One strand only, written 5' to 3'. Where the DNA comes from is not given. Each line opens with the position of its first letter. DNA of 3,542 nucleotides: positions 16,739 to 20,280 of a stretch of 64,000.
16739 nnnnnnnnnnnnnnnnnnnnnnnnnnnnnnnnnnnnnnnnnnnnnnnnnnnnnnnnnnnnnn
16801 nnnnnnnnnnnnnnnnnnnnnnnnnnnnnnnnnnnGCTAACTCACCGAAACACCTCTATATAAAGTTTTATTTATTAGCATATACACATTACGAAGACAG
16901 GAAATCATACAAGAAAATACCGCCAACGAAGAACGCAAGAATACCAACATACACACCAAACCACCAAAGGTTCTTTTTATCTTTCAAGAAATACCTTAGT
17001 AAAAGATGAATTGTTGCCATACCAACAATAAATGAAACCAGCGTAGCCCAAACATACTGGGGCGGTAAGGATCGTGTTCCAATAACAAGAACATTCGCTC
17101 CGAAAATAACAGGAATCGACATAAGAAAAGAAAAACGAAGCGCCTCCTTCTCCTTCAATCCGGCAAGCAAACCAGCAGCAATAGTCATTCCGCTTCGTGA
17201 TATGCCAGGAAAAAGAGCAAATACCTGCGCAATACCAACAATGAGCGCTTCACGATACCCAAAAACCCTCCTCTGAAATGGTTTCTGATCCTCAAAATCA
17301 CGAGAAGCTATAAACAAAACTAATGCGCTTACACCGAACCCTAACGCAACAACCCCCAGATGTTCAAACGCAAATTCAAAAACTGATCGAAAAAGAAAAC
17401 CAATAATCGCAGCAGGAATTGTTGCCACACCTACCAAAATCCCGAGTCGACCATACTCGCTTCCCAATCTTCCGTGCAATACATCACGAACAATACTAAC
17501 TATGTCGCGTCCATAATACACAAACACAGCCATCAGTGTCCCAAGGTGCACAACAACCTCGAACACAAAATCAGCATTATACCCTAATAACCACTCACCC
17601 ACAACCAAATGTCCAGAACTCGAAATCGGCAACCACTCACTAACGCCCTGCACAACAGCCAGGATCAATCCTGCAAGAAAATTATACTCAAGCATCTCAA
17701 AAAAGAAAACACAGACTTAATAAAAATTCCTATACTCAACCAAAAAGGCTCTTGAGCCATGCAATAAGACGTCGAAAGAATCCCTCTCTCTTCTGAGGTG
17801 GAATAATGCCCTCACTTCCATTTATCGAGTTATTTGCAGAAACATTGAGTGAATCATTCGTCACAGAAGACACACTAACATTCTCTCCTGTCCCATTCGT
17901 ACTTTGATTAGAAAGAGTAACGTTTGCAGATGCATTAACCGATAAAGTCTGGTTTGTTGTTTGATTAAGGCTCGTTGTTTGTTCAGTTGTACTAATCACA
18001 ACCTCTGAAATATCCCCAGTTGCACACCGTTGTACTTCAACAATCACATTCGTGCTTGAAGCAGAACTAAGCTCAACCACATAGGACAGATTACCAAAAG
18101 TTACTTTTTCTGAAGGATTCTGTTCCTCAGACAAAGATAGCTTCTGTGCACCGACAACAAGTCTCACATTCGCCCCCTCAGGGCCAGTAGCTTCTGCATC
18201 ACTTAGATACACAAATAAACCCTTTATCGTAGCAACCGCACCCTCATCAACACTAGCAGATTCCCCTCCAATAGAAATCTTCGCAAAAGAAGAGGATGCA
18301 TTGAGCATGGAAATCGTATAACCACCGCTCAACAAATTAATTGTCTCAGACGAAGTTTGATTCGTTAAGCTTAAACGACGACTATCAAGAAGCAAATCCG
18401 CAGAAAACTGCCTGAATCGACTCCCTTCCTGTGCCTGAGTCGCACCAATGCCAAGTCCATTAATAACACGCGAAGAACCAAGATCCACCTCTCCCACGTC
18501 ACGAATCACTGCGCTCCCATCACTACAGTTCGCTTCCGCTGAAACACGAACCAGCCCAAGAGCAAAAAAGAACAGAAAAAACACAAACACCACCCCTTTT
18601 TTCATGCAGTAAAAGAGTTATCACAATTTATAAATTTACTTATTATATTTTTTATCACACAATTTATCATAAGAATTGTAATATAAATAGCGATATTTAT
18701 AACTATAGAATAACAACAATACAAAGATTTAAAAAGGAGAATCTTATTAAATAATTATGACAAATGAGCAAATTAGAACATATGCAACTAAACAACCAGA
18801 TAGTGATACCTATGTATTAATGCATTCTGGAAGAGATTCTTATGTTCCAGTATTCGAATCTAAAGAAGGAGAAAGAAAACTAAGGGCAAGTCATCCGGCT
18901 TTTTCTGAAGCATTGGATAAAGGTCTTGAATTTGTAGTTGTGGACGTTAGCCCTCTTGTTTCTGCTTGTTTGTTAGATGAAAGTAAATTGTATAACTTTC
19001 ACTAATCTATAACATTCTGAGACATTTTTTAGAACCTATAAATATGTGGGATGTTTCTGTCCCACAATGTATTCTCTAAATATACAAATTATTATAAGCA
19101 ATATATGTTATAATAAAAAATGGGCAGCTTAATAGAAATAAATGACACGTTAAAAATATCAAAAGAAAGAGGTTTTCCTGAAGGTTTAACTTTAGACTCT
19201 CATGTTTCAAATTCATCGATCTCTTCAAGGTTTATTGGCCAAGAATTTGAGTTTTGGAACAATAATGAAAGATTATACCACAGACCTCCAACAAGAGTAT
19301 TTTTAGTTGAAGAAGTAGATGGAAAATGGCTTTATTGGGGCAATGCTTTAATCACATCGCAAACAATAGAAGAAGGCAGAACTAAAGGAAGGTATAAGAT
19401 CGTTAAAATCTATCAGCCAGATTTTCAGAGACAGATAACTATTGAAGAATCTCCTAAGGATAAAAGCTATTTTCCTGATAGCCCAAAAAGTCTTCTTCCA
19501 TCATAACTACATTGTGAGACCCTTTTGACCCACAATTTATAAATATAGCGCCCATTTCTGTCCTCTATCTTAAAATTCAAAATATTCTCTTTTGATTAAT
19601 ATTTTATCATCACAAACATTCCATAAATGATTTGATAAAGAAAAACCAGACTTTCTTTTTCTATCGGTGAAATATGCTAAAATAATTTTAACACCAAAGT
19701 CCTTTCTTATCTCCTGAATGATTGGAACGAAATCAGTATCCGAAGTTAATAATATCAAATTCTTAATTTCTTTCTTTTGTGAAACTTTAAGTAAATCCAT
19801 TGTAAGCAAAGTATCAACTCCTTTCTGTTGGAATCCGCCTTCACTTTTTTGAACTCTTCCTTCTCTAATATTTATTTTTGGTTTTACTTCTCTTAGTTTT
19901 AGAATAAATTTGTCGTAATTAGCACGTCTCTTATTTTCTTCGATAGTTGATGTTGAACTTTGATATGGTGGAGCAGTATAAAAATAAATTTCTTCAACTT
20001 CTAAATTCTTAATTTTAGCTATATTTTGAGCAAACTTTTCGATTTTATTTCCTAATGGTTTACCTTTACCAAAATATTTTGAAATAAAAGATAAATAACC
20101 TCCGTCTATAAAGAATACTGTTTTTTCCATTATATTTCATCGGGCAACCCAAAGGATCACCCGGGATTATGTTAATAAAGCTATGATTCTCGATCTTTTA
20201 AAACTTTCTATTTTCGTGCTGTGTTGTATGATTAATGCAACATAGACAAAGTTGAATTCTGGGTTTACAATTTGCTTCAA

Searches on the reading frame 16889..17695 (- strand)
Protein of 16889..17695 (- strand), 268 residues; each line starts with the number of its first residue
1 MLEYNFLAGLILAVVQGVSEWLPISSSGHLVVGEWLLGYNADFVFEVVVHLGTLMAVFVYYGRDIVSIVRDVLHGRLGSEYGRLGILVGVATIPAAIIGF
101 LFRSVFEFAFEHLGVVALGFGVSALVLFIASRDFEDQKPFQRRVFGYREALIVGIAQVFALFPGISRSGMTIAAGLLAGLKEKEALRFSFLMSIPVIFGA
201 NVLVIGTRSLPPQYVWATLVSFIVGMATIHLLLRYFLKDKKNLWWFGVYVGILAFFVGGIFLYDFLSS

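Call 76: search_protein_families(library=pfam, proteins=[window:16889-17695:-], max_evalue=0.0001)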
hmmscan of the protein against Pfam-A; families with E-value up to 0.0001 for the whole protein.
window:16889-17695:- (268 aa): 1 family
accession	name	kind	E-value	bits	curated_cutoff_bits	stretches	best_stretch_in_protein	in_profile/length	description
PF02673.24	BacA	-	6.3e-68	229.7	33.4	1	10-255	2-256/257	Bacitracin resistance protein BacA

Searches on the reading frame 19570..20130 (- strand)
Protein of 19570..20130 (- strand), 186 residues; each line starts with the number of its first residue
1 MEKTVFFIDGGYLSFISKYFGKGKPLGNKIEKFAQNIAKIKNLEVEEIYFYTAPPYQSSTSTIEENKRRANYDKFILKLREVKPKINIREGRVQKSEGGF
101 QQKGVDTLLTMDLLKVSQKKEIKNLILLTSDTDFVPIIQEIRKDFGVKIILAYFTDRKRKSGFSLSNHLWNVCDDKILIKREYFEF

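Call 77: search_protein_families(library=pfam, proteins=[window:19570-20130:-], max_evalue=0.0001)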
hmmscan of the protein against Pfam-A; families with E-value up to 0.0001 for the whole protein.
window:19570-20130:- (186 aa): 1 family
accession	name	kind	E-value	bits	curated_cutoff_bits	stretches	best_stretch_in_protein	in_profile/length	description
PF01936.24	NYN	-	2.2e-11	44.9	24.2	1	4-160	2-126/145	NYN domain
